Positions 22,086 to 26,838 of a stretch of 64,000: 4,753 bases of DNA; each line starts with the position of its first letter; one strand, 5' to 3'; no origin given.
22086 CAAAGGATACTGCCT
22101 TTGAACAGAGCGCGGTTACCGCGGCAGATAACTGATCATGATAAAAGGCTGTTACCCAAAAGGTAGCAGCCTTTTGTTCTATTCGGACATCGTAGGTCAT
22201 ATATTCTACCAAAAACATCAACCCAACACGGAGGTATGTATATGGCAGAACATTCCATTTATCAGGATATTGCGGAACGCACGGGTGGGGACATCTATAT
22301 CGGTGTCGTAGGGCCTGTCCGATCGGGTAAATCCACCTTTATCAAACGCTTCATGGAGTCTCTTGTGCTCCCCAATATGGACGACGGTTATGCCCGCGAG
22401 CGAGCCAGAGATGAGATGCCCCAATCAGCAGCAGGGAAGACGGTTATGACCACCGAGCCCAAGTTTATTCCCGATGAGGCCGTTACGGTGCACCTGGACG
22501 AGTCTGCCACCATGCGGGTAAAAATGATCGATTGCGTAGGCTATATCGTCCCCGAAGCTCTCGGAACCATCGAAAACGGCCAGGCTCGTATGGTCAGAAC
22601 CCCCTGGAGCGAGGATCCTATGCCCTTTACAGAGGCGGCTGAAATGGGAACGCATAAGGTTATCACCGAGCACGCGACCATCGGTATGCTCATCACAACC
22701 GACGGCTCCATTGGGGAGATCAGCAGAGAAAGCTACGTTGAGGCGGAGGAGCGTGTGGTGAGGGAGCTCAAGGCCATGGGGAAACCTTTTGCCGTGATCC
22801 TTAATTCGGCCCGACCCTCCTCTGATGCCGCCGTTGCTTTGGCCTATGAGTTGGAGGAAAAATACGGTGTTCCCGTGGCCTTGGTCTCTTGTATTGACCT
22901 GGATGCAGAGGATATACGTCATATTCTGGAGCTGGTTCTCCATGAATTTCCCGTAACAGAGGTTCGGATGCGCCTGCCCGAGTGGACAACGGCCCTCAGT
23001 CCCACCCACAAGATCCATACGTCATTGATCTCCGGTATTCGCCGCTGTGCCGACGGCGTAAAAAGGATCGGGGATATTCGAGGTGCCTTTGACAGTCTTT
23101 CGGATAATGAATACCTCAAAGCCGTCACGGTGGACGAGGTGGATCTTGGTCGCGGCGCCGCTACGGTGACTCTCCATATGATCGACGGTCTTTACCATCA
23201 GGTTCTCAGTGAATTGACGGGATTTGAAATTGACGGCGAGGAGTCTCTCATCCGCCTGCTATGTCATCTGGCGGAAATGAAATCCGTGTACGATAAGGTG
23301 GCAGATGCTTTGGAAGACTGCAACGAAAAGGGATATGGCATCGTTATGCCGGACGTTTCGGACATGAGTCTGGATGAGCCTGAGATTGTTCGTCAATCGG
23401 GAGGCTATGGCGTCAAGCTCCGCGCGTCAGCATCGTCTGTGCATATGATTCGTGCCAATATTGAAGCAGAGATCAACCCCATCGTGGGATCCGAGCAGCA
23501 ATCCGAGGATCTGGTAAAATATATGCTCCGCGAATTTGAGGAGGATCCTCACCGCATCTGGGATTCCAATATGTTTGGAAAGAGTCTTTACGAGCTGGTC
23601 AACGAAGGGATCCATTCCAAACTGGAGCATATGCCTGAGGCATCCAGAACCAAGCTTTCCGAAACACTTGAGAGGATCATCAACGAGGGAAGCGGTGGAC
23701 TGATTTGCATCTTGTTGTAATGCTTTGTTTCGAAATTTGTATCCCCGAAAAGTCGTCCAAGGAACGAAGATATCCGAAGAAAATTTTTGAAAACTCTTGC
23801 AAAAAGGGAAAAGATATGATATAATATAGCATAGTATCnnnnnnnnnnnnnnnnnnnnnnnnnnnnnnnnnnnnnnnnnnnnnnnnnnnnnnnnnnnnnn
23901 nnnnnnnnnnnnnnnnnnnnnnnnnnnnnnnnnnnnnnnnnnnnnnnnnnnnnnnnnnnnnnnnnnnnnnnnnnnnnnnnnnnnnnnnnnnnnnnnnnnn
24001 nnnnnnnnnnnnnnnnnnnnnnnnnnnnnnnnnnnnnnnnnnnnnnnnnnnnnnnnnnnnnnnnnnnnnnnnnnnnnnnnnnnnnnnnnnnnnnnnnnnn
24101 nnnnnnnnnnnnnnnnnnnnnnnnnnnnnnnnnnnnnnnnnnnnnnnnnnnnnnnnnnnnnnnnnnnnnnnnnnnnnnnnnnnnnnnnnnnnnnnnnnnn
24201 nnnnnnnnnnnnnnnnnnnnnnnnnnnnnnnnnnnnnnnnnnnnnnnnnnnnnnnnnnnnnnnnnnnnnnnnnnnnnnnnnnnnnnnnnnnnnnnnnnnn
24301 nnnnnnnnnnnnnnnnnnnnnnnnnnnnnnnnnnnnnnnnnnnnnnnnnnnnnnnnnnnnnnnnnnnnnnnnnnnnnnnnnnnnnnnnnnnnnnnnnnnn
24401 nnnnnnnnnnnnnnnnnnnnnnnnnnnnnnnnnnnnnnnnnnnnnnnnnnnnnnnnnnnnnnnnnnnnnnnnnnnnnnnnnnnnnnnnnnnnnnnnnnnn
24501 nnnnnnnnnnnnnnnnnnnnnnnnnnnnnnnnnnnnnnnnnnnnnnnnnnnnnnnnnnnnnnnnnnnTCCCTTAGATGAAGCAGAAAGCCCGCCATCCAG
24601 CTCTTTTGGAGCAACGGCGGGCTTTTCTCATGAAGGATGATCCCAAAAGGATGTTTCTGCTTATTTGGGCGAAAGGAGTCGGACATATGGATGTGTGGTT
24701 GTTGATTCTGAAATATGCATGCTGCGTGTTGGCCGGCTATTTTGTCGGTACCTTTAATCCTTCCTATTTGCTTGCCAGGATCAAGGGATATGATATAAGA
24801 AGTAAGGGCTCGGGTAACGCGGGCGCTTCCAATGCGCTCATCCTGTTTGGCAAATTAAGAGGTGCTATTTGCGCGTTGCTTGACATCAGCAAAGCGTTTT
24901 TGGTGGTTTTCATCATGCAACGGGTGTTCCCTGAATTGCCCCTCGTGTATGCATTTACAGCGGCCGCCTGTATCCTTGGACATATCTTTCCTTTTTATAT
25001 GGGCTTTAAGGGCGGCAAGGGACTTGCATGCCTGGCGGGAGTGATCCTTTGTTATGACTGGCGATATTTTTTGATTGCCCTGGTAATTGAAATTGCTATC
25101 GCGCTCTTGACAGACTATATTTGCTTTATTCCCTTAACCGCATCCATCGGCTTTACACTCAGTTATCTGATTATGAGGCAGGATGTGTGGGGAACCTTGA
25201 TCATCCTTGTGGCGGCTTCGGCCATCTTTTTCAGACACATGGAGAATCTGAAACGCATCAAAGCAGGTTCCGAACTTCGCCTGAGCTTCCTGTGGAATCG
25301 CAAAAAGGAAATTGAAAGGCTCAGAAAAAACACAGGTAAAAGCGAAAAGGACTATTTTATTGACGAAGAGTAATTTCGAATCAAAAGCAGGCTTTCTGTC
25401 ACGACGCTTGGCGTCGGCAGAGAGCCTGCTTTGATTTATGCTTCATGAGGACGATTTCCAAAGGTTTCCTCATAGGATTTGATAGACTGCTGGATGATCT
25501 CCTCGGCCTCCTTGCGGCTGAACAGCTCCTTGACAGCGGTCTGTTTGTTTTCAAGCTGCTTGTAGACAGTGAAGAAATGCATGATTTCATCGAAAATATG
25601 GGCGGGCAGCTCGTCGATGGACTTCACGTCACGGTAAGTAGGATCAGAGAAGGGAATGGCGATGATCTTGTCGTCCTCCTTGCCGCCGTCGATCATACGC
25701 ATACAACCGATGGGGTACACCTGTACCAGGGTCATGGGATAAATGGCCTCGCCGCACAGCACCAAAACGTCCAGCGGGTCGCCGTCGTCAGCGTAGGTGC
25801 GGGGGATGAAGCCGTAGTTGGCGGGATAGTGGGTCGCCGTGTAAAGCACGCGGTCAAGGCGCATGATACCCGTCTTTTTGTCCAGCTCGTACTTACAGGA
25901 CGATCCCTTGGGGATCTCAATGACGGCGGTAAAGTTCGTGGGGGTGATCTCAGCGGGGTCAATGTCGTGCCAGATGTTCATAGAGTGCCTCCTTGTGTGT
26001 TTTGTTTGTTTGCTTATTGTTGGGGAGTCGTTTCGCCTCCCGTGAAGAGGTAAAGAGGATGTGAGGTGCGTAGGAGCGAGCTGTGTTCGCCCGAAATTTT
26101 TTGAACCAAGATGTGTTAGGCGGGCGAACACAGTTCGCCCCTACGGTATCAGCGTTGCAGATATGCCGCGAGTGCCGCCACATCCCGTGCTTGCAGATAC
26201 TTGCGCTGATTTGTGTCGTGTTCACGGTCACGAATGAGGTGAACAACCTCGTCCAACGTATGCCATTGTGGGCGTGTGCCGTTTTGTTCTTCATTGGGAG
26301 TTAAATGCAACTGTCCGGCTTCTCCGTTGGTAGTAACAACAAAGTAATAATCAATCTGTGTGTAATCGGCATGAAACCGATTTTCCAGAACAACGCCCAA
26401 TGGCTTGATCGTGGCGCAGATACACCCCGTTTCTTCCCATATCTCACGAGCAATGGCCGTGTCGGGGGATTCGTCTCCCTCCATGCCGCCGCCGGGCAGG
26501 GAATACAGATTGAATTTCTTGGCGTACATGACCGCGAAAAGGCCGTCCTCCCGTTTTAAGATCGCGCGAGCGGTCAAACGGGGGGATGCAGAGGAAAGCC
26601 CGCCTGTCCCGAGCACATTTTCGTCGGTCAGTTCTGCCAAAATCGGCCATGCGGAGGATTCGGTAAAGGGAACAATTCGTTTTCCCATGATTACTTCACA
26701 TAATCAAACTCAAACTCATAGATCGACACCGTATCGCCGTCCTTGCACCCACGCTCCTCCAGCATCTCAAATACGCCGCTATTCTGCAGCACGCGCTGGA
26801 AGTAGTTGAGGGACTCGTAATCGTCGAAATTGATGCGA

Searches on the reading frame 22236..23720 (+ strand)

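Call 44: search_protein_families(library=pfam, proteins=[window:22236-23720:+], max_evalue=0.00001)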
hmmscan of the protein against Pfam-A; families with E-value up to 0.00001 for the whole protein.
window:22236-23720:+ (494 aa): 3 families
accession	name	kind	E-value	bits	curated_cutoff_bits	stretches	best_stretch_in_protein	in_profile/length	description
PF09547.16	SpoIVA_ATPase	-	3.3e-113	377.3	26.6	1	3-239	1-237/237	Stage IV sporulation protein A, ATPase domain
PF20438.3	SpoIVA_middle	-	2.2e-62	210.7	25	1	240-418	1-179/179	Stage IV sporulation protein A, middle domain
PF20439.3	SpoIVA_C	-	7.7e-35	119.3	25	1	419-494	1-76/76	Sporulation stage IV protein A, C-terminal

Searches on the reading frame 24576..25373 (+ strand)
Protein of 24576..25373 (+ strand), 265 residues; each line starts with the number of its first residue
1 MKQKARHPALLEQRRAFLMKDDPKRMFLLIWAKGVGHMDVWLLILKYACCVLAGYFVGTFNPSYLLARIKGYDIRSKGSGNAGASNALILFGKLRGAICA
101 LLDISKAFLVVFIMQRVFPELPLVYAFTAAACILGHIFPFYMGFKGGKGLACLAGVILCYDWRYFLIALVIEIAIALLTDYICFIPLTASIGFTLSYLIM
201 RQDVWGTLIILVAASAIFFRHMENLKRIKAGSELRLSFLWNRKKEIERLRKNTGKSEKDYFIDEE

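Call 44: search_protein_families(library=pfam, proteins=[window:24576-25373:+], max_evalue=0.00001)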
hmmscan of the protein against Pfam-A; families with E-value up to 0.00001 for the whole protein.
window:24576-25373:+ (265 aa): 1 family
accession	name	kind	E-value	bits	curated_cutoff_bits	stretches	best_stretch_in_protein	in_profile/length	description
PF02660.20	G3P_acyltransf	-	1.2e-39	136.5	24.1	1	54-228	2-164/164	Glycerol-3-phosphate acyltransferase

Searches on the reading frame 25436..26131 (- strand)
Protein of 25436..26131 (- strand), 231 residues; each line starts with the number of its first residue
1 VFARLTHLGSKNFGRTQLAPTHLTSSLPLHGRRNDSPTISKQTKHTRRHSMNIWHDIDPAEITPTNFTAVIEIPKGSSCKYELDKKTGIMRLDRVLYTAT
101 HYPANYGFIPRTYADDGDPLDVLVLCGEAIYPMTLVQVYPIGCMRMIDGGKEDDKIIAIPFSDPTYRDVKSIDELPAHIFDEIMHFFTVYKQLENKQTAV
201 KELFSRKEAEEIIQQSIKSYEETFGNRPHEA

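Call 44: search_protein_families(library=pfam, proteins=[window:25436-26131:-], max_evalue=0.00001)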
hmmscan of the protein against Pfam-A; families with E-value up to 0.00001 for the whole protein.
window:25436-26131:- (231 aa): 1 family
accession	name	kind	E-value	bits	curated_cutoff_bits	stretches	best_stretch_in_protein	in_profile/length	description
PF00719.24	Pyrophosphatase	-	1.6e-62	210.3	23.5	1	69-221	1-153/153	Inorganic pyrophosphatase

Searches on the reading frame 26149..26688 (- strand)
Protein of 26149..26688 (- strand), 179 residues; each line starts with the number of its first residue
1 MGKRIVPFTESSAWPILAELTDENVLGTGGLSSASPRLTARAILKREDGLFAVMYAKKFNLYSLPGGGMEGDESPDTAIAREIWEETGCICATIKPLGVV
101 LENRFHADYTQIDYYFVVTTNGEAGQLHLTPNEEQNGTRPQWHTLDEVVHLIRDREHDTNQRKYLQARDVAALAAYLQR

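Call 44: search_protein_families(library=pfam, proteins=[window:26149-26688:-], max_evalue=0.00001)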
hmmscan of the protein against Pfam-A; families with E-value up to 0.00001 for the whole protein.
window:26149-26688:- (179 aa): 1 family
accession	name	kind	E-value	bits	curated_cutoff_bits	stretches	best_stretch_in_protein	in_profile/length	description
PF00293.34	NUDIX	-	8.4e-16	58.6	21.1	1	37-159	3-125/134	NUDIX domain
